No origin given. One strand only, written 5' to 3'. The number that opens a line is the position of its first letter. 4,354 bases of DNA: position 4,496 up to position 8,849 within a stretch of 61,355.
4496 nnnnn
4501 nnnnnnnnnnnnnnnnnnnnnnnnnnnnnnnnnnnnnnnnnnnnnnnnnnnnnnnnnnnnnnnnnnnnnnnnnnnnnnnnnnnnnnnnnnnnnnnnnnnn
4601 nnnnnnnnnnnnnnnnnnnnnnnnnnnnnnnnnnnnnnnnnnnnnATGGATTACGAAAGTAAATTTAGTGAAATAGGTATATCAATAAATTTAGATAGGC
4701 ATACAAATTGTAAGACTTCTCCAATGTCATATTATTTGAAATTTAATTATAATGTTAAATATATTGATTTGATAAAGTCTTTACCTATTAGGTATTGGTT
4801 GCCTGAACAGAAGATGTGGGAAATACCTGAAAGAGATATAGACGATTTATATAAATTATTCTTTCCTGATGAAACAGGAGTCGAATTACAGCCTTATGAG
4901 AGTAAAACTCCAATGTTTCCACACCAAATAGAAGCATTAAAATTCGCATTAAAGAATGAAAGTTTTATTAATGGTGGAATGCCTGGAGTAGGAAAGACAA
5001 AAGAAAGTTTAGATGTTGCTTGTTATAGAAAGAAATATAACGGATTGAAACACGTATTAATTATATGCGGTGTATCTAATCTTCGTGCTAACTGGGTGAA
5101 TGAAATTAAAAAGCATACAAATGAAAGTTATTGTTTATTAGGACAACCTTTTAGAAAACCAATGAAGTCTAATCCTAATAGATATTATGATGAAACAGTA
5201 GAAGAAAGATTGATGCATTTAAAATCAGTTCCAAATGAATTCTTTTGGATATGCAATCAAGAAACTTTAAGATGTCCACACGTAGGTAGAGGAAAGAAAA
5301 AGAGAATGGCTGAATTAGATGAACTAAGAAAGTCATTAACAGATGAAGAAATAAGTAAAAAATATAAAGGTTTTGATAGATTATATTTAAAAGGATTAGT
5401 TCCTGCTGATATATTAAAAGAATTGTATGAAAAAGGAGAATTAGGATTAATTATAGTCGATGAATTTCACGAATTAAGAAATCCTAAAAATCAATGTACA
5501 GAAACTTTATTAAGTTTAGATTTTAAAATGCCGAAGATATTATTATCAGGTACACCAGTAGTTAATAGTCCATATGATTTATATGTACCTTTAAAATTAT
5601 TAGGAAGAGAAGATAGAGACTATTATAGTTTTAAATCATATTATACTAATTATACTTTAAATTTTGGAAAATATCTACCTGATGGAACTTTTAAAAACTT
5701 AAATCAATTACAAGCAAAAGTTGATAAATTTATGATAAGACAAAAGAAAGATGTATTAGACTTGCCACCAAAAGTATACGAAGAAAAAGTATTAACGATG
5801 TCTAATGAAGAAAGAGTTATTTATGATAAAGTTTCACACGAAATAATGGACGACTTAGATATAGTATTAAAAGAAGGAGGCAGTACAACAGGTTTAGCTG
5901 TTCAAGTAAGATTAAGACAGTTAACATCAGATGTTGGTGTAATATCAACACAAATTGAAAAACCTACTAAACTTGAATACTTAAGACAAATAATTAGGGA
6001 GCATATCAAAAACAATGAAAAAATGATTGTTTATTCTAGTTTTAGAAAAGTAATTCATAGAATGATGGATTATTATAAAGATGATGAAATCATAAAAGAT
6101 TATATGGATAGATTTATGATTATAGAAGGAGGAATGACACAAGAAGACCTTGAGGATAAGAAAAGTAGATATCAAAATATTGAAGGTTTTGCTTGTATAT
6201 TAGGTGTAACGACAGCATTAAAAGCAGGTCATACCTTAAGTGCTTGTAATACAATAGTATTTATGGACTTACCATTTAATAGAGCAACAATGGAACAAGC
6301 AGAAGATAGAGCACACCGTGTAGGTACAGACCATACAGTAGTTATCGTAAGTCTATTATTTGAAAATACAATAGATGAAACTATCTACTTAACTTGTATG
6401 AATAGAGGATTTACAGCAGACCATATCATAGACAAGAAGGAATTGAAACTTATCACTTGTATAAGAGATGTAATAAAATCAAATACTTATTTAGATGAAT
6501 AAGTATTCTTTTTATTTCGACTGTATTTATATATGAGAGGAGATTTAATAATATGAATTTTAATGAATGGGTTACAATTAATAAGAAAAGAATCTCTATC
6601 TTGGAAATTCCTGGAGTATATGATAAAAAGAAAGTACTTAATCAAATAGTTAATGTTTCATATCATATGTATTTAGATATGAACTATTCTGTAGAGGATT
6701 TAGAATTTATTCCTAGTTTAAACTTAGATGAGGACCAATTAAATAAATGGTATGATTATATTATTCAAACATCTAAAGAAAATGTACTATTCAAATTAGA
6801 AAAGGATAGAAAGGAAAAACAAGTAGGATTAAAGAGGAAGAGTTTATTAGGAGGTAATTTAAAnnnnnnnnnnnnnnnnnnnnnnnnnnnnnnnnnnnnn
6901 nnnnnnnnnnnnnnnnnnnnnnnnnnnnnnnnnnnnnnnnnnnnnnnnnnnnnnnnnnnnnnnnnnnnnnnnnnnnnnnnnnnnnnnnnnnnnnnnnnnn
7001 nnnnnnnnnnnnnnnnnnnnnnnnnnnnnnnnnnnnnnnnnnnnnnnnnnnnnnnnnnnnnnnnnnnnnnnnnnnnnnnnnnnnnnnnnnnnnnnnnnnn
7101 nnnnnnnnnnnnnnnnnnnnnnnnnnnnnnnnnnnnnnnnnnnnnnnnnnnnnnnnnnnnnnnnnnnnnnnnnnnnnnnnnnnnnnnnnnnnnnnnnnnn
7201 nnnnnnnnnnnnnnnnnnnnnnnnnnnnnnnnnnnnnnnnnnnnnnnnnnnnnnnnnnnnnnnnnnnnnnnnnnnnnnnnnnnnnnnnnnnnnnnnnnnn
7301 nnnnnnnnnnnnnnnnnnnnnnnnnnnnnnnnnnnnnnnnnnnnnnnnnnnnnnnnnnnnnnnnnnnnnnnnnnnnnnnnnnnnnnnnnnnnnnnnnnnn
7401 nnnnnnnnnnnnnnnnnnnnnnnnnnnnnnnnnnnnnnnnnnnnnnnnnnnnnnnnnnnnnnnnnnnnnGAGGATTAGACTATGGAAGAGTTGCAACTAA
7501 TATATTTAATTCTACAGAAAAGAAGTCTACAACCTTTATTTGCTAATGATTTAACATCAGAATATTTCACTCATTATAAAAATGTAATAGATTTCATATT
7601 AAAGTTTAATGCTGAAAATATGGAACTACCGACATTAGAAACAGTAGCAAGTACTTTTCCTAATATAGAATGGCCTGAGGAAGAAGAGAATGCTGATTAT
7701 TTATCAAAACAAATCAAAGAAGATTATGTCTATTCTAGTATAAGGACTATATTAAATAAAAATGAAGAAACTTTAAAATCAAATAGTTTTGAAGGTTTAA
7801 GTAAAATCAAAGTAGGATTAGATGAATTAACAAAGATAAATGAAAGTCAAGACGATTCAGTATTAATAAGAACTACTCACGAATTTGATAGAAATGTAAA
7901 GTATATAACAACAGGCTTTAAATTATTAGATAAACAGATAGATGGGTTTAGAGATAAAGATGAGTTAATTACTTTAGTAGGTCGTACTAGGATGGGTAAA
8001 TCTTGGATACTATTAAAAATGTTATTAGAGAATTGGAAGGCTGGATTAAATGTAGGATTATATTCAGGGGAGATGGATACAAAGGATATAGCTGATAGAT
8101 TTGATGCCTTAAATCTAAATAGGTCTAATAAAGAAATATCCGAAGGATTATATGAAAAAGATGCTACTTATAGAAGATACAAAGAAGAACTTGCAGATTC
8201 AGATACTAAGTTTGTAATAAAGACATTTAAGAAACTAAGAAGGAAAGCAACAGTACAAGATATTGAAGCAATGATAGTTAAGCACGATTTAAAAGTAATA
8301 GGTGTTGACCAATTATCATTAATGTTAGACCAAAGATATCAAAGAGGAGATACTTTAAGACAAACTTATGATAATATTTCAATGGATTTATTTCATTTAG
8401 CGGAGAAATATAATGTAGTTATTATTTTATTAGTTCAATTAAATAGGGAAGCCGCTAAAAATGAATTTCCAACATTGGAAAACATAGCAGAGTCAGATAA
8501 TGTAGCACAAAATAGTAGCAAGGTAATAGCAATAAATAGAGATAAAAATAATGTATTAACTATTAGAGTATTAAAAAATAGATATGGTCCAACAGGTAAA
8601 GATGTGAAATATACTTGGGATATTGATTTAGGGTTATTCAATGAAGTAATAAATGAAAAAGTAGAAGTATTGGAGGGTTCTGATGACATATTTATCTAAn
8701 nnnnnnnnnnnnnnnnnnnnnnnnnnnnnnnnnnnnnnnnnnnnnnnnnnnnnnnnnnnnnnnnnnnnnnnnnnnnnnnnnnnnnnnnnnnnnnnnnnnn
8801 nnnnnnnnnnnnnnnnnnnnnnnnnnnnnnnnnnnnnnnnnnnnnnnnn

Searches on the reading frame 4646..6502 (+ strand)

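Call 11: search_protein_families(library=pfam, proteins=[window:4646-6502:+], max_evalue=0.001)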
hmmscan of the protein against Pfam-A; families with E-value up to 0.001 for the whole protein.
window:4646-6502:+ (618 aa): 4 families
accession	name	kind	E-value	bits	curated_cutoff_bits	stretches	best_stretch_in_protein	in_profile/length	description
PF00176.29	SNF2-rel_dom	-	4.2e-24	85.6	24.9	1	93-425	1-283/290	SNF2-related domain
PF00271.37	Helicase_C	-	1.1e-13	51.9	23.5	1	442-560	2-110/110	Helicase conserved C-terminal domain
PF00270.35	DEAD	-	5.4e-05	23.4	26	0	263-305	115-161/167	DEAD/DEAH box helicase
PF04851.21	ResIII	-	7.7e-05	23.1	22.5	0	90-280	4-140/164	Type III restriction enzyme, res subunit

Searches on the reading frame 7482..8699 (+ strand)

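Call 11: search_protein_families(library=pfam, proteins=[window:7482-8699:+], max_evalue=0.001)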
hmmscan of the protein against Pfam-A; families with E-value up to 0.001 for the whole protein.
window:7482-8699:+ (405 aa): 3 families
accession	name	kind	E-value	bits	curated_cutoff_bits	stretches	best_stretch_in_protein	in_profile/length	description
PF03796.21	DnaB_C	-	7.4e-29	101.3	27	1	142-384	2-251/255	DnaB-like helicase C terminal domain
PF13481.12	AAA_25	-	6.6e-09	36.1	27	1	150-322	23-192/195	AAA domain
PF06745.19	ATPase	-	6.1e-05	22.9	26.6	1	143-373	2-212/231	KaiC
